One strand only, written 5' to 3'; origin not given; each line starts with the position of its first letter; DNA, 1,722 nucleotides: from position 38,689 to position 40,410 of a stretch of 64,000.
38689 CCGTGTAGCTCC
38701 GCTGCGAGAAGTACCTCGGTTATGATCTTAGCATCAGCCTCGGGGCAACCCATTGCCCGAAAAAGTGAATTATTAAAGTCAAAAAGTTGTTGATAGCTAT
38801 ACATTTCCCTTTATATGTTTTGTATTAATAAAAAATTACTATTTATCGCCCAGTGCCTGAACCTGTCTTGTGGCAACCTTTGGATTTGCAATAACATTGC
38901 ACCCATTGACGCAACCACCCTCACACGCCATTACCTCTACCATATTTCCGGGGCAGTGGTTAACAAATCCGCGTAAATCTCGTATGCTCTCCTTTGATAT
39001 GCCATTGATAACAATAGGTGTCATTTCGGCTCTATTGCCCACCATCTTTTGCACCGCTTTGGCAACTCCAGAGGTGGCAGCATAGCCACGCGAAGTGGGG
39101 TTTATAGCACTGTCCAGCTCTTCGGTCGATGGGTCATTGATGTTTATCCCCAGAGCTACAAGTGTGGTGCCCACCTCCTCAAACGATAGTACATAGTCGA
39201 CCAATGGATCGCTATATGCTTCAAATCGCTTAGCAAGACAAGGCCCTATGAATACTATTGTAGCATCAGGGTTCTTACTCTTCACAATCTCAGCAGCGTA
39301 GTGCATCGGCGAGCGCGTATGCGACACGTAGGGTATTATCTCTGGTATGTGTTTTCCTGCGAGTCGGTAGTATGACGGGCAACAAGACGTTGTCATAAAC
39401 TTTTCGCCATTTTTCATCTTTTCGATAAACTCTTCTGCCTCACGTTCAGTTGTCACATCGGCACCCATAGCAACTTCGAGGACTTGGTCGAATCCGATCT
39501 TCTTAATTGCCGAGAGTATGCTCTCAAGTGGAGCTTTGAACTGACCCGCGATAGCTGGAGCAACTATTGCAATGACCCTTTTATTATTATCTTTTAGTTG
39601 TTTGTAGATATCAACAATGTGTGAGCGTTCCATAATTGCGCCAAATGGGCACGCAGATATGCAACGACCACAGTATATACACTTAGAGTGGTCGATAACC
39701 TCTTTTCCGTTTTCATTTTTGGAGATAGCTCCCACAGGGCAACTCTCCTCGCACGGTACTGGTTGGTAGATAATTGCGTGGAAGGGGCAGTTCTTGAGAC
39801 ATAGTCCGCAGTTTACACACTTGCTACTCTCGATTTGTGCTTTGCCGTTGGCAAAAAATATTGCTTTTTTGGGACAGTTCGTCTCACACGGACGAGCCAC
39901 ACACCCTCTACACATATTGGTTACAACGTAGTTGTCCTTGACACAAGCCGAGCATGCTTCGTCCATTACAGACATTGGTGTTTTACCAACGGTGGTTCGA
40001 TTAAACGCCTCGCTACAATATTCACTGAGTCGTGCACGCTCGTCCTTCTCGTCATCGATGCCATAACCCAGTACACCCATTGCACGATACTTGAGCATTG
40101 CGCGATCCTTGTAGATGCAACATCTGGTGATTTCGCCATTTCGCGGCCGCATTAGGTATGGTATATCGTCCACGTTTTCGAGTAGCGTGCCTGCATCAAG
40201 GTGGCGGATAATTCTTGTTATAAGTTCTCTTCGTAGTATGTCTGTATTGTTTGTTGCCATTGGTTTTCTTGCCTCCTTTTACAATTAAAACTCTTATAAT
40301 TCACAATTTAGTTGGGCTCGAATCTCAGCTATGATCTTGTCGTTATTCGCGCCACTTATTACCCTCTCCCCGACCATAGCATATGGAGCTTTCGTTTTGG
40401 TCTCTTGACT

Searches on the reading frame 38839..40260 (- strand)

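Call 39: search_protein_families(library=pfam, proteins=[window:38839-40260:-], max_evalue=0.001)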
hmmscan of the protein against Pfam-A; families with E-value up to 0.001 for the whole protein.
window:38839-40260:- (473 aa): 11 families
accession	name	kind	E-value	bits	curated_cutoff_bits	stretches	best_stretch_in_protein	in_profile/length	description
PF02906.19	Fe_hyd_lg_C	-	2.9e-58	197.9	22.1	1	227-453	1-244/245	Iron only hydrogenase large subunit, C-terminal domain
PF00037.32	Fer4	-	2e-14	53.1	21.1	2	188-209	2-23/24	4Fe-4S binding domain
PF25160.1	LdpA_Fe-S-bd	-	1.6e-13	50.6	27.6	2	167-214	6-48/49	LdpA Fe-S cluster-binding domain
PF12838.12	Fer4_7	-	1.3e-11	45.2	27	2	170-208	8-52/52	4Fe-4S dicluster domain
PF12837.12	Fer4_6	-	8.1e-10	38.6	25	2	141-163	2-24/24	4Fe-4S binding domain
PF13187.11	Fer4_9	-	5.1e-08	33.2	27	1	170-209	8-52/52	4Fe-4S dicluster domain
PF13484.11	Fer4_16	-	3.9e-07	31.2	30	1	193-224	1-32/66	4Fe-4S double cluster binding domain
PF13237.11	Fer4_10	-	5.4e-07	29.9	25.5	1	170-205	15-53/53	4Fe-4S dicluster domain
PF12797.12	Fer4_2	-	3.7e-06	27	24.5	2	143-160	5-22/22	4Fe-4S binding domain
PF13247.11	Fer4_11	-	2.8e-05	24.7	26.2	0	169-211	17-61/100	4Fe-4S dicluster domain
PF14697.11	Fer4_21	-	0.0002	21.8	35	0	170-209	14-57/59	4Fe-4S dicluster domain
